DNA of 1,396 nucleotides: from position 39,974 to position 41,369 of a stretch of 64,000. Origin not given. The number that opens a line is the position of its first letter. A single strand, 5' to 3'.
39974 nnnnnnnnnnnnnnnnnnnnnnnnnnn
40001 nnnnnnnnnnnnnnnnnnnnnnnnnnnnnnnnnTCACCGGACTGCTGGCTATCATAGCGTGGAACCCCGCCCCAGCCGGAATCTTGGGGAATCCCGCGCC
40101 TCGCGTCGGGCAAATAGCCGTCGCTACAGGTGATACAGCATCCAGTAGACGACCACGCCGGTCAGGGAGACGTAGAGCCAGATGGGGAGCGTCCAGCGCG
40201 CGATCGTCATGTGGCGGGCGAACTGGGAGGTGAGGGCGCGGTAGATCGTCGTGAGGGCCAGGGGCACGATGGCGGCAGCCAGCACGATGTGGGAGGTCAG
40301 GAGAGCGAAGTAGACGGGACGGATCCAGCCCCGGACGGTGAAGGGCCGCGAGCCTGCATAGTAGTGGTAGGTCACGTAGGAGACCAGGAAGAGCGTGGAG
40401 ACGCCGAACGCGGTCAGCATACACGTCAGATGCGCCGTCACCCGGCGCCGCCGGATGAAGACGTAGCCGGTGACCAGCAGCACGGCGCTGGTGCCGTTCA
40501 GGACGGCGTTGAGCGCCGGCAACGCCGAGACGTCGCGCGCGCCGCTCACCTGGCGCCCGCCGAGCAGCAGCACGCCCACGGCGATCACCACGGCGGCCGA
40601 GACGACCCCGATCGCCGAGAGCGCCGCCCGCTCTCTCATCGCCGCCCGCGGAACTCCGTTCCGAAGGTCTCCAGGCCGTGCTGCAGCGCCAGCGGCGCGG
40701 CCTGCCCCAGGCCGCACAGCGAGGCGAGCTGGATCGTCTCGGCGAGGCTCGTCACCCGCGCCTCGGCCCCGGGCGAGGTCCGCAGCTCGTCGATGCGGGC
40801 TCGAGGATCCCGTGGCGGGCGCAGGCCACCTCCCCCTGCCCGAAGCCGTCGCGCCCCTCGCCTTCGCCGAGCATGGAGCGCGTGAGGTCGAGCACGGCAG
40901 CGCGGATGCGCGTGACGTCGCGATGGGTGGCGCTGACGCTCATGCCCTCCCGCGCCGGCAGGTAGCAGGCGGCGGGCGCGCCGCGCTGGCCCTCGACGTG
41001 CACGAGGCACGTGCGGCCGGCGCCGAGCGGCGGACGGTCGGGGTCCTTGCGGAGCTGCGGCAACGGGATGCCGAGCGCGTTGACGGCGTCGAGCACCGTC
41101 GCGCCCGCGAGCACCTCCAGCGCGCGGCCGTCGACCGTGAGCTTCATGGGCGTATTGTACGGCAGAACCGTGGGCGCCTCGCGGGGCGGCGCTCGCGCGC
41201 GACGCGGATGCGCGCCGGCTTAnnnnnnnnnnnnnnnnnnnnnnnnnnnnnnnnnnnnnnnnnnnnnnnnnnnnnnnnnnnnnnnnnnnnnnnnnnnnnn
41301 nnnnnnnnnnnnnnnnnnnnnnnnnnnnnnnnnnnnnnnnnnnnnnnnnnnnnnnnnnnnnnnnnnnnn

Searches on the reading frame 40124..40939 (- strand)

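Call 51: search_protein_families(library=pfam, proteins=[window:40124-40939:-], max_evalue=0.00001)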
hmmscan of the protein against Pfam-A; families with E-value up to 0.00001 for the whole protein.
window:40124-40939:- (271 aa): 1 family
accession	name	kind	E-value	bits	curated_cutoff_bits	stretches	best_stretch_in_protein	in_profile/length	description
PF04238.17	DUF420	-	2.6e-43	147.8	30.5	1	140-268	1-130/130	Protein of unknown function (DUF420)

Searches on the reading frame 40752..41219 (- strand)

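Call 52: search_protein_families(library=pfam, proteins=[window:40752-41219:-], max_evalue=0.00001)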
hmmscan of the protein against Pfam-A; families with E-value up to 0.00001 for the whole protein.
window:40752-41219:- (155 aa): 1 family
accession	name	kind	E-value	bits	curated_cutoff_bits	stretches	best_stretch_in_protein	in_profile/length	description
PF13510.11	Fer2_4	-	1.4e-15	57.6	22.8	1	24-98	3-80/82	2Fe-2S iron-sulfur cluster binding domain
